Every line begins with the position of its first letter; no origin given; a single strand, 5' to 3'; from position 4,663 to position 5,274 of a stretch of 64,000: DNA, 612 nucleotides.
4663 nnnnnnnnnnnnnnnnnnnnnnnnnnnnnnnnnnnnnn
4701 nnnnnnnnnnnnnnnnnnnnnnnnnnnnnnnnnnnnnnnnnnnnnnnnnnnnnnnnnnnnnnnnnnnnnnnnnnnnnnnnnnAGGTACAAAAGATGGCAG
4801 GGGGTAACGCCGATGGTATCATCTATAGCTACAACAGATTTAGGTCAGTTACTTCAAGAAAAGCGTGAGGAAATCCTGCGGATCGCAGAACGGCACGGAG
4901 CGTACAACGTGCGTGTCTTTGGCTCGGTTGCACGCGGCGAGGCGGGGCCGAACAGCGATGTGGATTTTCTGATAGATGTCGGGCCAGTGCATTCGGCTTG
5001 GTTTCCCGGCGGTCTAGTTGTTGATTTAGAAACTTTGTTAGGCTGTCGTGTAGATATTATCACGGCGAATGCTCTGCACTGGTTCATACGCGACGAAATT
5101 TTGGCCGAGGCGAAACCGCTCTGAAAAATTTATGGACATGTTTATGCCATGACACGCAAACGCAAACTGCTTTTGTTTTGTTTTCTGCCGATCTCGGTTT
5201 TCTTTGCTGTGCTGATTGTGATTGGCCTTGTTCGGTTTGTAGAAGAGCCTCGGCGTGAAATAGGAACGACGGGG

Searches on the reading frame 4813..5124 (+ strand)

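Call 89: search_protein_families(library=pfam, proteins=[window:4813-5124:+], max_evalue=0.001)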
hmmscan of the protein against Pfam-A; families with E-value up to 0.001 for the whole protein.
window:4813-5124:+ (103 aa): 2 families
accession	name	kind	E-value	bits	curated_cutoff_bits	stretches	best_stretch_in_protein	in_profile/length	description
PF01909.29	NTP_transf_2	-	5.2e-13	49.6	21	1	23-100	6-90/93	Nucleotidyltransferase domain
PF18765.7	Polbeta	-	1.7e-08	34.9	26.9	1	20-102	2-86/93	Polymerase beta, Nucleotidyltransferase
